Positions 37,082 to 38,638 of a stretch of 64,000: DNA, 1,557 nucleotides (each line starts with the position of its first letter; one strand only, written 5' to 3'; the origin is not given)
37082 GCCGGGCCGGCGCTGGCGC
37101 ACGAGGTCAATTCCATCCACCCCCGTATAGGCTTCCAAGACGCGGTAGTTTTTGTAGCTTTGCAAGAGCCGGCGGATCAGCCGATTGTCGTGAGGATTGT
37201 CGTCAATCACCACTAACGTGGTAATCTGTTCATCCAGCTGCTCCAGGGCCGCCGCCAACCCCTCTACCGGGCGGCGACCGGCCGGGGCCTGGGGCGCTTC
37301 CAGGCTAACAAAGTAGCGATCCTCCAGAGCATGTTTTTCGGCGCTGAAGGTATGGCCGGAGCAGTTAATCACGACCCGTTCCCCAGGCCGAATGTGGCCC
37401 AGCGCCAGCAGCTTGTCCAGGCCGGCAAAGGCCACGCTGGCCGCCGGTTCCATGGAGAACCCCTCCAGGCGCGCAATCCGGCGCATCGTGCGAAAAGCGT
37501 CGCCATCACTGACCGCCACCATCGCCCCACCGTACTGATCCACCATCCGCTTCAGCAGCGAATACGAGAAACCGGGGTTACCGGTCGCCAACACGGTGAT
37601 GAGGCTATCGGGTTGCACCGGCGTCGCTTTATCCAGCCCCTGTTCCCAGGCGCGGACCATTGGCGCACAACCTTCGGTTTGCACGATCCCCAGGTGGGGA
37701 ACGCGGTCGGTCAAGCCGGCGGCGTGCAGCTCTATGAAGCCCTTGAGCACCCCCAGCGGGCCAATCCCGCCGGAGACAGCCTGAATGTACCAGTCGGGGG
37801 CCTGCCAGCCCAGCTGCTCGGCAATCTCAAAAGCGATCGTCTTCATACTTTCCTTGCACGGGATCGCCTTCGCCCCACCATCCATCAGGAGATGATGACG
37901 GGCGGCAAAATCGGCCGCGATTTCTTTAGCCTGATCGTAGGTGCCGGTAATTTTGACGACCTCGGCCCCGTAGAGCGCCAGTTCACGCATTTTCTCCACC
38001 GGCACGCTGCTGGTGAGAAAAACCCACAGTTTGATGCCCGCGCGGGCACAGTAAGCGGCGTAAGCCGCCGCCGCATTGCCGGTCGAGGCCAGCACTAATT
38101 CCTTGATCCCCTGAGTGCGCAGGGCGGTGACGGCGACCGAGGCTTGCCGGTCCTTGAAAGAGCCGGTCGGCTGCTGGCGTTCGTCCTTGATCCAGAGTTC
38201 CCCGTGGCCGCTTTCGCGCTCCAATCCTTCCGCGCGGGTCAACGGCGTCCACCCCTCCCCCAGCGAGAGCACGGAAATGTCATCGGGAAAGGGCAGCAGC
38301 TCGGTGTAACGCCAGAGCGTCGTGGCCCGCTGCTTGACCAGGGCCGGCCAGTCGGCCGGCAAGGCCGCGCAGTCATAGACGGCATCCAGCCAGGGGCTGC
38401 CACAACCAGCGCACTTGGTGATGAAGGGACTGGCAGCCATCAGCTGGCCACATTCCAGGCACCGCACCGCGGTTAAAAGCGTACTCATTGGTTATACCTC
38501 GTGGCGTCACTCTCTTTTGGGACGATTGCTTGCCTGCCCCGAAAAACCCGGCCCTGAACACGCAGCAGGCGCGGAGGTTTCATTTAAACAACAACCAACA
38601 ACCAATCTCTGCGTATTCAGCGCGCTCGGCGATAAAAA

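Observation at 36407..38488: Threonine-synthase-like PLP enzyme carrying two receiver (REC) domains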

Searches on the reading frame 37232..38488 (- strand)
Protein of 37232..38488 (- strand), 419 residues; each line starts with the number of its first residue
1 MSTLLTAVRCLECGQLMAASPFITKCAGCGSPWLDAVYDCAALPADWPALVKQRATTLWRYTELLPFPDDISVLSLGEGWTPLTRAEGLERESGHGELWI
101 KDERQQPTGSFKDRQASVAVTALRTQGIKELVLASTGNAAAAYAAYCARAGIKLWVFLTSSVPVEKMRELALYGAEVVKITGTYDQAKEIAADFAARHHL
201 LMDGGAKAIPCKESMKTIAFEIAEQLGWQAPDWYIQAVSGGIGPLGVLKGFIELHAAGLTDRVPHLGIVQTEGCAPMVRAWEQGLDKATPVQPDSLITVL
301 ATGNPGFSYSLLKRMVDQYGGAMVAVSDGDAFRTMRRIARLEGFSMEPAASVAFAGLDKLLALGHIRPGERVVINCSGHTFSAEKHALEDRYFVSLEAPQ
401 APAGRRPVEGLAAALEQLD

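Call 14: search_solved_structures(query=window:37232-38488:-, max_evalue=1e-10, show_alignments=3)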
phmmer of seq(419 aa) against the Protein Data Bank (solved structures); distinct sequences matched with E-value up to 1e-10: 6.
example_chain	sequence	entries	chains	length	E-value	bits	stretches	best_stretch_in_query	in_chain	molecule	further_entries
2zsj_A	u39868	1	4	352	3.7e-45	157.7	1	59-380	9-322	Threonine synthase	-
2d1f_A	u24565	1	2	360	1.4e-43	152.5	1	59-395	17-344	Threonine synthase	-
1uim_A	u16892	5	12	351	1.3e-42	149.3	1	56-383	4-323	Threonine Synthase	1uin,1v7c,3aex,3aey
6cgq_A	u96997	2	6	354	6.1e-40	140.5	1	58-381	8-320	Threonine synthase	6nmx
1e5x_A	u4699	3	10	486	3.2e-27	98.6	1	39-381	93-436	THREONINE SYNTHASE | THREONINE SYNTHASE 1, CHLOROPLASTIC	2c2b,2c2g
9k3c_A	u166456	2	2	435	2.6e-14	56.1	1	67-393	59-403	Cysteate synthase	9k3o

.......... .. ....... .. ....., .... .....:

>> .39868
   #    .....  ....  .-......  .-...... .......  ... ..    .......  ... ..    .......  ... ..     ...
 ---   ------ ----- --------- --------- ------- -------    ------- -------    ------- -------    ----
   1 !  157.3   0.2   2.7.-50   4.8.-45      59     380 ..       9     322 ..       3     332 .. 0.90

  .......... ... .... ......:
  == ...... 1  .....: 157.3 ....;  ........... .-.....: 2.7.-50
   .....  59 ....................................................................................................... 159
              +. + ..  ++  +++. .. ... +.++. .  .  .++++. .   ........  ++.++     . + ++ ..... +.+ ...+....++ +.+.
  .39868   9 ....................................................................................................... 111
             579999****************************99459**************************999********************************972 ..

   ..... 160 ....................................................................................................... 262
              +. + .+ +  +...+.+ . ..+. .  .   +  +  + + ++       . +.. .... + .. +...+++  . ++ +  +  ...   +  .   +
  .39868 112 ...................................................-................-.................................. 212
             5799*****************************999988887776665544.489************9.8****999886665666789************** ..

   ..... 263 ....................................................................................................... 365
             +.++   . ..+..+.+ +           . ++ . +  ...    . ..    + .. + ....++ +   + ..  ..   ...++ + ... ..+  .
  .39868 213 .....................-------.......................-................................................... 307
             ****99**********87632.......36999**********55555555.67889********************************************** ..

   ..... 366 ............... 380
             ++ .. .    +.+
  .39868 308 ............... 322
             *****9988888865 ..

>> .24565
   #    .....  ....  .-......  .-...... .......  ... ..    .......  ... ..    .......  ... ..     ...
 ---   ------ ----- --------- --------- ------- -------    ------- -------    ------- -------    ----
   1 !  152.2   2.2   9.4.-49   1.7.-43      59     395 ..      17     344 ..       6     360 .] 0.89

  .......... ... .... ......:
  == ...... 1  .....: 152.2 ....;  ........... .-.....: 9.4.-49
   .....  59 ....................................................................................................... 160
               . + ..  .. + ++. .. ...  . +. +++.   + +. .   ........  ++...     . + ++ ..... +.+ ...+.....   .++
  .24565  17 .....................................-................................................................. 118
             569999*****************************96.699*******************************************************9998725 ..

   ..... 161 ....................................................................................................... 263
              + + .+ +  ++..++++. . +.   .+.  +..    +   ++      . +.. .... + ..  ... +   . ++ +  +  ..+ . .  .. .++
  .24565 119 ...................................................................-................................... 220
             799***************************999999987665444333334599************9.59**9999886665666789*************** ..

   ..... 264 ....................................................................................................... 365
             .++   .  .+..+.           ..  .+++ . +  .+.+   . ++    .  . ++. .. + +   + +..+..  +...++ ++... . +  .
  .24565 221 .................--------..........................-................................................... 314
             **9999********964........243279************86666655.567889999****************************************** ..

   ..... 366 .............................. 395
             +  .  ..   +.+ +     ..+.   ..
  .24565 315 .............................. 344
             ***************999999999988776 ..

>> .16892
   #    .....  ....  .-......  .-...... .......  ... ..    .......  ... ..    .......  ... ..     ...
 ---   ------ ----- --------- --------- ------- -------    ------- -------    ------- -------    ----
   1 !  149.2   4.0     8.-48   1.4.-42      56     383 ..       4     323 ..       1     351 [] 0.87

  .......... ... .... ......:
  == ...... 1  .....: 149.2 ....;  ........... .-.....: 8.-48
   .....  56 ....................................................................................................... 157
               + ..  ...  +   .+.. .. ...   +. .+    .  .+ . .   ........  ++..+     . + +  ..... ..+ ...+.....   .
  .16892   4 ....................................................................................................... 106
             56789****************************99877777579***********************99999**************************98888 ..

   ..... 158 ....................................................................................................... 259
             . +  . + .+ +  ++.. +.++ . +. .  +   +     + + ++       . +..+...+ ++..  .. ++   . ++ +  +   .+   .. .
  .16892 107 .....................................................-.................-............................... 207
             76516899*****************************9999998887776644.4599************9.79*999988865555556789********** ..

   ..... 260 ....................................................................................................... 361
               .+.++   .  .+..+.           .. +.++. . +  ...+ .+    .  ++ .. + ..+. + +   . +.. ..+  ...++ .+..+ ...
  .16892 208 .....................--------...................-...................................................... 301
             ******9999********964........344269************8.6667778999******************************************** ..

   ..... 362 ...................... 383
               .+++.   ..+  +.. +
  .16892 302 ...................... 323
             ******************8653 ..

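Call 30: search_protein_representatives(protein=window:37259-38488:-)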
Query: 410 residues. Proteins with E-value up to 0.001 (for the whole library): 11852; up to 1e-10: 5099; up to 1e-30: 1114. The best 150 are listed.
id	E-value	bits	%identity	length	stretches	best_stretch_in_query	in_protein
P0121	6.3e-144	496.2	59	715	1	5-395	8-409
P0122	1.6e-139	481.7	59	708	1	7-403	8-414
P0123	7.7e-137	472.8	56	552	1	7-405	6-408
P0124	3.5e-129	447.6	52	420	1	8-392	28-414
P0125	1.2e-128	445.9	56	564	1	6-395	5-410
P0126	1.2e-118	412.9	52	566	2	8-227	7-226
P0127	5.7e-117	407.4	73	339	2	94-256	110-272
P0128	1.8e-107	376.1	50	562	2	7-227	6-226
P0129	9.7e-104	363.8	54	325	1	77-393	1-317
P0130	1.0e-100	353.9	46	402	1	2-379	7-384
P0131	6.7e-100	351.2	63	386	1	3-272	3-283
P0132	6.1e-99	348.0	48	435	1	8-379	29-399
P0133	1.7e-95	336.6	57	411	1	97-382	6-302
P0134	1.1e-94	334.0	43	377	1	8-379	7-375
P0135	1.0e-93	330.8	46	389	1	8-382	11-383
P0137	1.0e-90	320.9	62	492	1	89-319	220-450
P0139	6.7e-79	282.0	43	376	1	8-376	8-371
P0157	3.2e-60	220.5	34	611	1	8-385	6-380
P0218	4.6e-51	190.3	39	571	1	5-378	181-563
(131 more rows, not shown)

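Call 37: search_protein_families(library=pfam, proteins=[P0123, P0125, P0126, P0128, P0157, P0218, P0124, P0130, P0137], max_evalue=0.001)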
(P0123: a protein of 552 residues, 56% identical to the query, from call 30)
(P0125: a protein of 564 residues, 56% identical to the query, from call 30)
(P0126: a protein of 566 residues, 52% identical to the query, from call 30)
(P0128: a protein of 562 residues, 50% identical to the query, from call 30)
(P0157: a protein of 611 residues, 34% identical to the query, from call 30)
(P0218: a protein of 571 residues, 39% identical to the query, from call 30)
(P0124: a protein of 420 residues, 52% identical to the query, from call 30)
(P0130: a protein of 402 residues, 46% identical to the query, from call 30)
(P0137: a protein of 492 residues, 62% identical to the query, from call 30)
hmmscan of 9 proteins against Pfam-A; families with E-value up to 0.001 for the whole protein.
P0123 (552 aa): 2 families
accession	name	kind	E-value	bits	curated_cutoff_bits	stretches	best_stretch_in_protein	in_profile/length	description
PF00291.31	PALP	-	6.6e-68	229.6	35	1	77-378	3-294/295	Pyridoxal-phosphate dependent enzyme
PF00072.30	Response_reg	-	2.9e-16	60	30.2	1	425-508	1-81/111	Response regulator receiver domain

P0125 (564 aa): 2 families
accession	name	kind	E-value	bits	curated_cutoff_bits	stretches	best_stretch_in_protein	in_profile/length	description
PF00291.31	PALP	-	4.1e-62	210.6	35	1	80-393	1-295/295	Pyridoxal-phosphate dependent enzyme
PF00072.30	Response_reg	-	1.8e-20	73.6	30.2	1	446-555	1-108/111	Response regulator receiver domain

P0126 (566 aa): 2 families
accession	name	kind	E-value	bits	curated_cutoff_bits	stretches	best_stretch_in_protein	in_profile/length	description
PF00291.31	PALP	-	7.8e-60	203.1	35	1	73-400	1-295/295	Pyridoxal-phosphate dependent enzyme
PF00072.30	Response_reg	-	1.1e-20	74.3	30.2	1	448-546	1-96/111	Response regulator receiver domain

P0128 (562 aa): 2 families
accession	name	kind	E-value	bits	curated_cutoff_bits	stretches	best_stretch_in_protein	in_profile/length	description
PF00291.31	PALP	-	6.4e-59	200.1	35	1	74-395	2-294/295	Pyridoxal-phosphate dependent enzyme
PF00072.30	Response_reg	-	3.9e-06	27.4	30.2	1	441-526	1-83/111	Response regulator receiver domain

P0157 (611 aa): 3 families
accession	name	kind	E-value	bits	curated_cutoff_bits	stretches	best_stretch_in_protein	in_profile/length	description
PF00291.31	PALP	-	3.5e-77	260.1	35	1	72-373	1-295/295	Pyridoxal-phosphate dependent enzyme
PF08502.15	LeuA_dimer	-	9.2e-18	64.9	24.9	1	466-601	2-129/131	LeuA allosteric (dimerisation) domain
PF02887.21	PK_C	-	0.00012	22.6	28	0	118-213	8-102/114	Pyruvate kinase, alpha/beta domain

P0218 (571 aa): 4 families
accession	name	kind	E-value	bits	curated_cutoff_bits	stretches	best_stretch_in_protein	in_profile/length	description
PF00291.31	PALP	-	5.5e-65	220.1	35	1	249-563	1-295/295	Pyridoxal-phosphate dependent enzyme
PF13456.12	RVT_3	-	3.3e-17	63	21.6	1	9-138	2-123/123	Reverse transcriptase-like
PF00075.30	RNase_H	-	3.7e-11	43.8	25.8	1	4-90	3-75/141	RNase H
PF23455.1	DUF7129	-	0.00024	21.2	30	1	184-209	12-37/45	Domain of unknown function (DUF7129)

P0124 (420 aa): 1 family
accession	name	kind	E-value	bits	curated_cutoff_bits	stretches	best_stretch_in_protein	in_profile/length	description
PF00291.31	PALP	-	9.2e-69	232.4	35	1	95-400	1-295/295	Pyridoxal-phosphate dependent enzyme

P0130 (402 aa): 1 family
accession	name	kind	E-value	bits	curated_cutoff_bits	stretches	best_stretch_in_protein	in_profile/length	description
PF00291.31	PALP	-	2.4e-69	234.4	35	1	81-382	3-294/295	Pyridoxal-phosphate dependent enzyme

P0137 (492 aa): 3 families
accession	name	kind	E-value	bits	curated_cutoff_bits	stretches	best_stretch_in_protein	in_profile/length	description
PF00291.31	PALP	-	7.2e-49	167.1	35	1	211-451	6-238/295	Pyridoxal-phosphate dependent enzyme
PF02518.31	HATPase_c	-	7.6e-30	104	26.4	1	6-117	2-110/111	Histidine kinase-, DNA gyrase B-, and HSP90-like ATPase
PF14501.12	HATPase_c_5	-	0.00086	19.6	22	0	10-98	6-88/102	GHKL domain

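Call 57: find_homologous_proteins(query=P0124, max_evalue=1e-30)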
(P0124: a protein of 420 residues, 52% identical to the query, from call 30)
Query P0124 (420 aa): 7800 proteins with E <= 1e-30 among 8000 candidates; the best 120 are listed.
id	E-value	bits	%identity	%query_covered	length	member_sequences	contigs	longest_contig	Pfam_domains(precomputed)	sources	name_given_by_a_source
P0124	6.2e-280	946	100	100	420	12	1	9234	PF00291.32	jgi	jgi:threonine synthase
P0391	1.6e-254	862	90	100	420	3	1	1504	PF00291.32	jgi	jgi:threonine synthase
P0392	3.5e-254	861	90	100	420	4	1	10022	PF00291.32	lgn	-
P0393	4.6e-207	706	76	95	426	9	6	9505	PF00291.32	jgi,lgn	jgi:threonine synthase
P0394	1.7e-191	655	80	85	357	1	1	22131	PF00291.32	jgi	jgi:threonine synthase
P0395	2.4e-170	585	64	94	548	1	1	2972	PF00291.32,PF00072.31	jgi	jgi:threonine synthase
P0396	5.7e-170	584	63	94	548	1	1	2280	PF00291.32,PF00072.31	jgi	jgi:threonine synthase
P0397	2.5e-169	582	64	93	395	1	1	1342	PF00291.32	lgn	-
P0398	5.2e-169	581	65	93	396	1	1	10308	PF00291.32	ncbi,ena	-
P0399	3.6e-168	578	62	94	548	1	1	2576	PF00291.32,PF00072.31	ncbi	-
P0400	5.4e-167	574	61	94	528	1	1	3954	PF00291.32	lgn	-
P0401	1.7e-166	572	64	92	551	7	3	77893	PF00291.32,PF00072.31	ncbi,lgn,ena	-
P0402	2.1e-166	572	61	92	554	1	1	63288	PF00291.32,PF00072.31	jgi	jgi:threonine synthase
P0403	2.7e-166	572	61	95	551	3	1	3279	PF00291.32,PF00072.31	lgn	-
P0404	4.6e-166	571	62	94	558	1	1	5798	PF00291.32,PF00072.31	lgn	-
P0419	2.1e-164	565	63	93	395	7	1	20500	PF00291.32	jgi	-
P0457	8.9e-158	544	59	94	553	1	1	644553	PF00291.32,PF00072.31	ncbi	ncbi:MAG: hypothetical protein OHK0023_03840 [Anaerolineae bacterium]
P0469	3.1e-156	539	59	96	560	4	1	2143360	PF00291.32,PF00072.31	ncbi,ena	-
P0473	9.3e-156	537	61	87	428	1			PF00291.32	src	-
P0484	4.5e-155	535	61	89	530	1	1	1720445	PF00291.32,PF00072.31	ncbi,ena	-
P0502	6.0e-154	531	60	92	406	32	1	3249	PF00291.32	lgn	-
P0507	1.3e-153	530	58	92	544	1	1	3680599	PF00291.32,PF00072.31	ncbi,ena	-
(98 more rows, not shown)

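Call 58: find_encoding_contigs(protein=P0507, flank=10000, max_places=1)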
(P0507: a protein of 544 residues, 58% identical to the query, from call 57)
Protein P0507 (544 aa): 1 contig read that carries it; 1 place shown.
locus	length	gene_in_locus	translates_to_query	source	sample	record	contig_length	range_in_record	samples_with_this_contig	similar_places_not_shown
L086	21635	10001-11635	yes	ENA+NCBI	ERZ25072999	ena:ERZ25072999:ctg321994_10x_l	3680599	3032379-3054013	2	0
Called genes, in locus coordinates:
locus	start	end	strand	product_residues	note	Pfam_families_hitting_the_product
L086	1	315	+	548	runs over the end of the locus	PF01590:GAF (weak), PF13185:GAF_2 (weak), PF13492:GAF_3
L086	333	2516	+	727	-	PF02743:dCache_1 (faint), PF01590:GAF, PF13185:GAF_2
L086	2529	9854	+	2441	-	PF02743:dCache_1, PF21623:HK_sensor_dom_bact, PF01590:GAF, PF13185:GAF_2, PF13492:GAF_3, PF13185:GAF_2, PF13185:GAF_2, PF01590:GAF, +12 more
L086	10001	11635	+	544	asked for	PF00291:PALP, PF00072:Response_reg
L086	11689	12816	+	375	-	PF00892:EamA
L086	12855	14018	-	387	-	PF13808:DDE_Tnp_1_assoc, PF01609:DDE_Tnp_1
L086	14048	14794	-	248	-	PF13386:DsbD_2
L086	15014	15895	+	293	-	PF00318:Ribosomal_S2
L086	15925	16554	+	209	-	PF25025:EF-Ts_N (weak), PF00889:EF_TS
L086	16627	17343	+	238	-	PF00696:AA_kinase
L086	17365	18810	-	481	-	PF13231:PMT_2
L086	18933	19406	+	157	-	-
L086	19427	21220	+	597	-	PF03717:PBP_dimer, PF00905:Transpeptidase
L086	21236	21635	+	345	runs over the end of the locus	PF10555:MraY_sig1 (weak), PF00953:Glycos_transf_4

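Call 59: find_encoding_contigs(protein=P0419, flank=10000, max_places=1)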
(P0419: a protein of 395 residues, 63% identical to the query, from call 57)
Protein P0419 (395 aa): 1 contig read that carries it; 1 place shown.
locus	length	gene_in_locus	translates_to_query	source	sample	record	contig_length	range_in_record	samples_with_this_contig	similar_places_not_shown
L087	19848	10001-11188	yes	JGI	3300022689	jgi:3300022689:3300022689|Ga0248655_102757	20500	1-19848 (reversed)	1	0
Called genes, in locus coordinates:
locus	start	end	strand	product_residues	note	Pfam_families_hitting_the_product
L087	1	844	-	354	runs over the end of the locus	PF00124:Photo_RC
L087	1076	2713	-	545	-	PF01385:OrfB_IS605, PF07282:Cas12f1-like_TNB, PF01230:HIT, PF11969:DcpS_C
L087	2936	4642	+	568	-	PF00015:MCPsignal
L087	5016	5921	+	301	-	PF12697:Abhydrolase_6, PF12146:Hydrolase_4, PF20434:BD-FAE (weak), PF00561:Abhydrolase_1, PF07859:Abhydrolase_3 (weak), PF00326:Peptidase_S9, PF01738:DLH (weak), PF12146:Hydrolase_4 (weak), +4 more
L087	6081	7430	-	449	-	PF01979:Amidohydro_1, PF07969:Amidohydro_3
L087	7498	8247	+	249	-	PF04481:DUF561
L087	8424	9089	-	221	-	-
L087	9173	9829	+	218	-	PF10063:DUF2301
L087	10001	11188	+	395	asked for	PF00291:PALP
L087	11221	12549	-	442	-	PF00375:SDF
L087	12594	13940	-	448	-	PF01471:PG_binding_1, PF10613:Lig_chan-Glu_bd (weak), PF00497:SBP_bac_3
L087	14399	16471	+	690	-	PF02743:dCache_1, PF00672:HAMP (weak), PF00211:Guanylate_cyc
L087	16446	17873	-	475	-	-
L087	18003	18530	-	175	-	PF01794:Ferric_reduct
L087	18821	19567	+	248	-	-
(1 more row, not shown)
